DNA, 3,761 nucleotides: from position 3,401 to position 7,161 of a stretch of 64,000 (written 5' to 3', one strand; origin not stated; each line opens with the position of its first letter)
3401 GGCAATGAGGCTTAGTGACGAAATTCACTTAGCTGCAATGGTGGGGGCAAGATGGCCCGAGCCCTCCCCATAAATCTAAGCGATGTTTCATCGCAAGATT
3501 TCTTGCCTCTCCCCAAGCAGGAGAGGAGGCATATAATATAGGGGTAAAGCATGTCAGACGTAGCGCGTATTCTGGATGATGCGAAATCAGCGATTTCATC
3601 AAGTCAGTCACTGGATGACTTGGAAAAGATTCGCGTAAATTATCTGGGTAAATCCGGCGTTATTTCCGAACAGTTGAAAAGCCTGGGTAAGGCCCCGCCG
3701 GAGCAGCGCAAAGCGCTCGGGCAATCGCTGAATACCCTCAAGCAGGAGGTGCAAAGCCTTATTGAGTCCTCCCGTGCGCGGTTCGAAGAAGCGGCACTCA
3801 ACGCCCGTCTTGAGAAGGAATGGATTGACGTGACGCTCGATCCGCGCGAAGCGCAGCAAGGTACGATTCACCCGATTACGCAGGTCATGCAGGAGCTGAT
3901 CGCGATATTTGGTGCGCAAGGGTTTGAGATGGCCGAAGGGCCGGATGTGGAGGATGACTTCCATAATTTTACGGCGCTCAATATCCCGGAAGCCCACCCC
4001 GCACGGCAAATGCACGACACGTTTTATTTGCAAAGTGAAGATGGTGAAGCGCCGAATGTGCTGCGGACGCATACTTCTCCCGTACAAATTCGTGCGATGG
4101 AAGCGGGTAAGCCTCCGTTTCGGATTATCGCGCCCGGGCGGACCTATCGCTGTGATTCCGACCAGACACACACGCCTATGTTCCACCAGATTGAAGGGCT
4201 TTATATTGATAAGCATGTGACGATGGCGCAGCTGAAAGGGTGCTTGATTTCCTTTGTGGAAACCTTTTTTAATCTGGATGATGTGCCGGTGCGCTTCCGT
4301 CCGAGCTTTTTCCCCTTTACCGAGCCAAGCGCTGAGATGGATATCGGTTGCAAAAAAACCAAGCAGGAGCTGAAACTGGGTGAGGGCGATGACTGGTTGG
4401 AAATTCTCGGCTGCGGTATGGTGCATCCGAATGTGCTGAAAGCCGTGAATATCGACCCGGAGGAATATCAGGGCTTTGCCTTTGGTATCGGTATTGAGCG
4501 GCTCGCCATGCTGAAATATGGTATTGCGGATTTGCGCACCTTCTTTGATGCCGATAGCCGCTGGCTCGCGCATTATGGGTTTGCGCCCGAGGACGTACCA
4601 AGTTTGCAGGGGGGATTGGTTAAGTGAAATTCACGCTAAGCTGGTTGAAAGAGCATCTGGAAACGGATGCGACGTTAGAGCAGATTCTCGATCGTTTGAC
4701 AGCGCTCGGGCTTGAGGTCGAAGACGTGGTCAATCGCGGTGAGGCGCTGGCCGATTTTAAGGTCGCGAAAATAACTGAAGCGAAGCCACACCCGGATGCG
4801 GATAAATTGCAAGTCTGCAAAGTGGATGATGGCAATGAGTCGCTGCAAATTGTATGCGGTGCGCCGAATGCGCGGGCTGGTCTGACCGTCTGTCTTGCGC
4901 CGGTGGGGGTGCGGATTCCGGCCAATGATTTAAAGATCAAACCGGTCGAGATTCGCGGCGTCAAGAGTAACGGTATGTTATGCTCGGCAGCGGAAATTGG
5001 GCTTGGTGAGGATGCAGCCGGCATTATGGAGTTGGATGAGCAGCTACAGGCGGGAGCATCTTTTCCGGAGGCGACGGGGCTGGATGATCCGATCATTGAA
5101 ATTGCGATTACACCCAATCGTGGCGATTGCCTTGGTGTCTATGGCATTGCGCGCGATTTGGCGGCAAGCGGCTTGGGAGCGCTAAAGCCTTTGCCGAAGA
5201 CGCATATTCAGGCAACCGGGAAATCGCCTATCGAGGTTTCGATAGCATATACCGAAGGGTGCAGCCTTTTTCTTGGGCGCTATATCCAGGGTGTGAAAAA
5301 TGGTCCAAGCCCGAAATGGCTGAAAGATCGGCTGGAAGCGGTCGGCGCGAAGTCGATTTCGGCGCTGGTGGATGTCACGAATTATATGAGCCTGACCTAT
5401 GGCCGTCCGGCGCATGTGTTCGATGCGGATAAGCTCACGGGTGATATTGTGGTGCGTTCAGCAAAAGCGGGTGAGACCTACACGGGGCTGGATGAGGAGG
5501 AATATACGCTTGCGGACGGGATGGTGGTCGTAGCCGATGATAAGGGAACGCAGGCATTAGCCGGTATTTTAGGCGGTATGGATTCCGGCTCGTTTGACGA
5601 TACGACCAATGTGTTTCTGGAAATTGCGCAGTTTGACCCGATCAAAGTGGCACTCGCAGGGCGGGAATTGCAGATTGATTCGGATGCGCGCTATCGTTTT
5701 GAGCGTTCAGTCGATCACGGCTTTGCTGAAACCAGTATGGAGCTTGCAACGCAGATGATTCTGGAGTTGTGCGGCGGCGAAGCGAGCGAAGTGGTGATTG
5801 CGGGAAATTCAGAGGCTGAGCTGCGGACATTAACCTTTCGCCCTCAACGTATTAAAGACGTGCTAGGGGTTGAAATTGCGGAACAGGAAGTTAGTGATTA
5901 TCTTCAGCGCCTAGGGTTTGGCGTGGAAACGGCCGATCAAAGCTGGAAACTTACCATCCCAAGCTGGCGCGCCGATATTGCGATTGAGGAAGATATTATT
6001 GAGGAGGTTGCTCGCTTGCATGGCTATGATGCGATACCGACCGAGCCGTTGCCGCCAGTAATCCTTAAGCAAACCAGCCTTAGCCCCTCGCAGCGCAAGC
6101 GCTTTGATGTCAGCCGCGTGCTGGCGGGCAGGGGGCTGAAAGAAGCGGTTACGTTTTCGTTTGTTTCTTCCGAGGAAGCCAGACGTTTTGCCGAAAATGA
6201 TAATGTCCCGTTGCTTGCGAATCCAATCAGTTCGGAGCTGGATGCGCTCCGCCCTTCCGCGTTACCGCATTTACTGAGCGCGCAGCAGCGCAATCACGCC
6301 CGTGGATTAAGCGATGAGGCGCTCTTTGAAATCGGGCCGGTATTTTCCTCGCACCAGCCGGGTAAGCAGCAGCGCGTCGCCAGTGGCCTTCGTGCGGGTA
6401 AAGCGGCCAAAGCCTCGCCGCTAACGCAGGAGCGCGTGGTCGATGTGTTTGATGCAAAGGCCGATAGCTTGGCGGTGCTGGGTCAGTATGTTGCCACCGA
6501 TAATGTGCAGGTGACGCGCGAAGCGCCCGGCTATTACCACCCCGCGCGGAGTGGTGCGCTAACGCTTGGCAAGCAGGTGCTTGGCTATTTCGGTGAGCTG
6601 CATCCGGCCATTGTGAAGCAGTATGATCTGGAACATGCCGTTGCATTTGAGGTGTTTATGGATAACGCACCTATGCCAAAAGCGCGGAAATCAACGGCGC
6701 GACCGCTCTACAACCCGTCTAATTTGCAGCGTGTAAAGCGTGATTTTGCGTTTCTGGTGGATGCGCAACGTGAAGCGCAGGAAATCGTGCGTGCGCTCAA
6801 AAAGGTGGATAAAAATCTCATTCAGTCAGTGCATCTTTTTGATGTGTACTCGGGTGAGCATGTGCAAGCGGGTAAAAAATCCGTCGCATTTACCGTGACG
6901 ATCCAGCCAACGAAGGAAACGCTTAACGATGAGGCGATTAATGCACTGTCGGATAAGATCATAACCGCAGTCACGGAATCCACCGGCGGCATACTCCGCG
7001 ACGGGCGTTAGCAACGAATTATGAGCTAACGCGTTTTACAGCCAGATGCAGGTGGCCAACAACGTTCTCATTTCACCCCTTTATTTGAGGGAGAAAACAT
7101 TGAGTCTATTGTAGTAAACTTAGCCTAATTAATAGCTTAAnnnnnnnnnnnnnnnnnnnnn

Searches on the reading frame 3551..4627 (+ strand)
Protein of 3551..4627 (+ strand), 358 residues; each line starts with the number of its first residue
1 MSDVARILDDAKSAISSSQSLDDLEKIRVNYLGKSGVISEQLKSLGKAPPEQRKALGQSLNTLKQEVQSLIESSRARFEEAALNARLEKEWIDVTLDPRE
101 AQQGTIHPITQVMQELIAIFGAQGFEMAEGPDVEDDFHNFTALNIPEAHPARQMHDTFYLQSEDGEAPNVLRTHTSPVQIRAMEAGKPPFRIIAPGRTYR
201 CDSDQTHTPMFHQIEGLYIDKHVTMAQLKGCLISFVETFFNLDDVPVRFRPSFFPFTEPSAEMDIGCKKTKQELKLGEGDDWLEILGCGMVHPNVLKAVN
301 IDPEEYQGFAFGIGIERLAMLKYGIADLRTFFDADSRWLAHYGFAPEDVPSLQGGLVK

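Call 35: search_protein_families(library=pfam, proteins=[window:3551-4627:+], max_evalue=0.001)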
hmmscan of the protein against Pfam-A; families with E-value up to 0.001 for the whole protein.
window:3551-4627:+ (358 aa): 2 families
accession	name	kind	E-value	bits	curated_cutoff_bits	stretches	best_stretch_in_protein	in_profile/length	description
PF01409.25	tRNA-synt_2d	-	9.4e-100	333.6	19.8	1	92-341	2-245/246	tRNA synthetases class II core domain (F)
PF02912.23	Phe_tRNA-synt_N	-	4.2e-24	84.7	22.3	1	19-87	1-69/69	Aminoacyl tRNA synthetase class II, N-terminal domain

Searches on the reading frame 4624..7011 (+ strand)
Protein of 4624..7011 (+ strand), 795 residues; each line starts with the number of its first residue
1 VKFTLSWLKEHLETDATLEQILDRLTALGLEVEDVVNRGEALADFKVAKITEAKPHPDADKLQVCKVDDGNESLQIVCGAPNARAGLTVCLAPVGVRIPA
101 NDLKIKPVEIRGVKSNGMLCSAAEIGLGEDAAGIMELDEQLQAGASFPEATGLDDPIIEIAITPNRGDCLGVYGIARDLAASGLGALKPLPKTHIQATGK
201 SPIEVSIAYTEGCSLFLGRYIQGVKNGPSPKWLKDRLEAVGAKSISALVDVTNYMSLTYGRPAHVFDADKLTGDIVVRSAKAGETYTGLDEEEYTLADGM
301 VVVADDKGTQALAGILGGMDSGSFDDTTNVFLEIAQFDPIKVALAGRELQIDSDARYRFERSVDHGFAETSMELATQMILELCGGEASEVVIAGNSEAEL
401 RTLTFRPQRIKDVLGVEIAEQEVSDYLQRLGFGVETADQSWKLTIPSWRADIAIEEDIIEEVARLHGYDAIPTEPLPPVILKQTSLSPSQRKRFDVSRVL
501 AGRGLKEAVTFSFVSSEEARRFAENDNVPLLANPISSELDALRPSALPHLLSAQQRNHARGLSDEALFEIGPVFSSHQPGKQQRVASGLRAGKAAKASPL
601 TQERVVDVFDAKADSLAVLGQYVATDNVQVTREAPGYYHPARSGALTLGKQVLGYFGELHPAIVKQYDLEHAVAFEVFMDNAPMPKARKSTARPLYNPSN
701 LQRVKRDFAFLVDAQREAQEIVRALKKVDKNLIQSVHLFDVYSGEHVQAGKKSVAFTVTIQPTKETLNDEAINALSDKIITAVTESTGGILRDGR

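Call 35: search_protein_families(library=pfam, proteins=[window:4624-7011:+], max_evalue=0.001)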
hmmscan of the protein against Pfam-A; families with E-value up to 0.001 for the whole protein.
window:4624-7011:+ (795 aa): 6 families
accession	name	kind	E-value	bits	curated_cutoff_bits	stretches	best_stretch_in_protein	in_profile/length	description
PF03483.22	B3_4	-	2.1e-61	207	29.3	1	213-384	2-174/174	B3/4 domain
PF17759.6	tRNA_synthFbeta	-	2.9e-45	154.8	22.4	1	476-677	5-212/214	Phenylalanyl tRNA synthetase beta chain CLM domain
PF03484.21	B5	-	8.7e-27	93.6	28.6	1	404-468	2-67/67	tRNA synthetase B5 domain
PF03147.19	FDX-ACB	-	2.9e-26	92.2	31.1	1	699-792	1-94/94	Ferredoxin-fold anticodon binding domain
PF01588.26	tRNA_bind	-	1.6e-23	83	27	1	45-145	1-95/96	Putative tRNA binding domain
PF18262.7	PhetRS_B1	-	1.2e-05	25.9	26.8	0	135-180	33-78/83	Phe-tRNA synthetase beta subunit B1 domain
